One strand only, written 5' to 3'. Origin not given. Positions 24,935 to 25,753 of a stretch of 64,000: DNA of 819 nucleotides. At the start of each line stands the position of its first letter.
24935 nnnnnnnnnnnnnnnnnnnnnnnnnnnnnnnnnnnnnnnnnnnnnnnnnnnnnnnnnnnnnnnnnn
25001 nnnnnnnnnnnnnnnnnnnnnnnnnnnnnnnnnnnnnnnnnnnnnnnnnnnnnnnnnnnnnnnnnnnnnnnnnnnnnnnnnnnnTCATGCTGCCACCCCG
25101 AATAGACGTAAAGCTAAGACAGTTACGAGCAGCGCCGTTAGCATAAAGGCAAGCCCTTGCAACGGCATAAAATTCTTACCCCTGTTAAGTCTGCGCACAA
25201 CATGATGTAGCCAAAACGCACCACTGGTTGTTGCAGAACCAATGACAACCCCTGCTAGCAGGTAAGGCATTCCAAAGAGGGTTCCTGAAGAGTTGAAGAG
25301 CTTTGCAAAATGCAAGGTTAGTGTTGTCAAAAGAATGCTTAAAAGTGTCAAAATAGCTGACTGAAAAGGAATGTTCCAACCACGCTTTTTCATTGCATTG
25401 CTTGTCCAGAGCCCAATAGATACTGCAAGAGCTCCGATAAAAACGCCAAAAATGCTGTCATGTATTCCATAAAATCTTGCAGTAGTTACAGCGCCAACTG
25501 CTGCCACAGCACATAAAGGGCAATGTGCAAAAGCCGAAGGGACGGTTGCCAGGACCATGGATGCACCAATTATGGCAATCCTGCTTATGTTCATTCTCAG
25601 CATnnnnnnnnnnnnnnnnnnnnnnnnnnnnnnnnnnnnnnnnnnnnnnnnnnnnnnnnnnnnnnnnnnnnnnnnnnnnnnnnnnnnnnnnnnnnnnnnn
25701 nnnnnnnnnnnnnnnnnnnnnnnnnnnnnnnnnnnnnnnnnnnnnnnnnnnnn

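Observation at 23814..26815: Cluster of cysteine-motif proteins: CPHC thioredoxin-like lipoprotein, MDCCAGH mini-protein, CPLC membrane protein, Cys-rich secreted protein, membrane-tethered regulator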

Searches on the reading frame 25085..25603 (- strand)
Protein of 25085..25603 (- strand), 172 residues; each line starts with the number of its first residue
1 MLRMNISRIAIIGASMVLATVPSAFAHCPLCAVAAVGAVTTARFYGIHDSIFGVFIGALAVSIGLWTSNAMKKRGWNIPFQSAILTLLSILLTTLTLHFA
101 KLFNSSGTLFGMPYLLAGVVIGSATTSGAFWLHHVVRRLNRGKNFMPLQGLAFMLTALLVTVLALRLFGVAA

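Call 3: search_protein_families(library=pfam, proteins=[window:25085-25603:-], max_evalue=1)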
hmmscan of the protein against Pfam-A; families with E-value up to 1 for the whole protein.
window:25085-25603:- (172 aa): 2 families
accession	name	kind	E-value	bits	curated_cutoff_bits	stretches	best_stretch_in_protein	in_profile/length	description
PF19261.4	DUF5904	-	0.00045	20.7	25.7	1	55-127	22-96/133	Domain of unknown function (DUF5904)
PF09788.14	Tmemb_55A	-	0.49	10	30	1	19-101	163-244/248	Transmembrane protein 55A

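Call 4: search_protein_families(library=ncbifam, proteins=[window:25085-25603:-], max_evalue=1)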
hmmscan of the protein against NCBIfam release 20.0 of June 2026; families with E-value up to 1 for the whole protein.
window:25085-25603:- (172 aa): 0 families

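Call 9: find_homologous_proteins(query=window:25085-25603:-)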
Query window:25085-25603:- (172 aa): 2 proteins with E <= 0.001 among 816 candidates.
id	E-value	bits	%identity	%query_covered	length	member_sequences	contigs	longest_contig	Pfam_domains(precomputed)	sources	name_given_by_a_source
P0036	3.0e-100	351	100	98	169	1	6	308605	-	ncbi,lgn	ncbi:MAG: hypothetical protein QXU88_02605 [Candidatus Woesearchaeota archaeon]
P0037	4.3e-36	143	51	85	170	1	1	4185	-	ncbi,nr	ncbi:hypothetical protein HY490_01835 [Candidatus Woesearchaeota archaeon]|nr:hypothetical protein [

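Call 62: search_solved_structures(query=A5, max_evalue=10)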
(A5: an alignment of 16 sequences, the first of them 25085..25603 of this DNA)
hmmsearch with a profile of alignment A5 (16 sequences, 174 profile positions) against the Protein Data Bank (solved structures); distinct sequences matched with E-value up to 10: 0.

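Call 63: search_protein_families(library=pfam, alignment_id=A5, max_evalue=1)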
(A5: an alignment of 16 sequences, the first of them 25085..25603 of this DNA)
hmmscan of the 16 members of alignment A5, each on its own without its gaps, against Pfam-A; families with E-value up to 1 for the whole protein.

A. member 1, window:25085-25603:- (172 aa): 2 families
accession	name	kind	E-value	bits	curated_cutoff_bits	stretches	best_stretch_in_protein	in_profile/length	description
PF19261.4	DUF5904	-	0.00045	20.7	25.7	1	55-127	22-96/133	Domain of unknown function (DUF5904)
PF09788.14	Tmemb_55A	-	0.49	10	30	1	19-101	163-244/248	Transmembrane protein 55A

B. families by the number of members that match (of 16 scanned): 17 families
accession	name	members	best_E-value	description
PF09788.14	Tmemb_55A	3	0.49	Transmembrane protein 55A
PF19261.4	DUF5904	1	0.00045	Domain of unknown function (DUF5904)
PF06826.17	Asp-Al_Ex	1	0.0096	Predicted Permease Membrane Region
PF17696.6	ALN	1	0.04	Another-regulin-like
PF11143.13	DUF2919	1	0.069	Protein of unknown function (DUF2919)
PF04971.17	Phage_holin_2_1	1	0.15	Bacteriophage P21 holin S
PF00487.30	FA_desaturase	1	0.19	Fatty acid desaturase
PF13787.11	HXXEE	1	0.2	Protein of unknown function with HXXEE motif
PF12315.14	DA1-like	1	0.2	Protein DA1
PF04544.17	Herpes_UL20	1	0.21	Herpesvirus egress protein UL20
PF19428.4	Sema4F_C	1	0.31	Semaphorin 4F C-terminal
PF04123.18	DUF373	1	0.32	Domain of unknown function (DUF373)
PF03347.19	TDH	1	0.35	Vibrio thermostable direct hemolysin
PF06686.16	SpoIIIAC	1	0.38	Stage III sporulation protein AC/AD protein family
PF08570.15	DUF1761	1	0.47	Protein of unknown function (DUF1761)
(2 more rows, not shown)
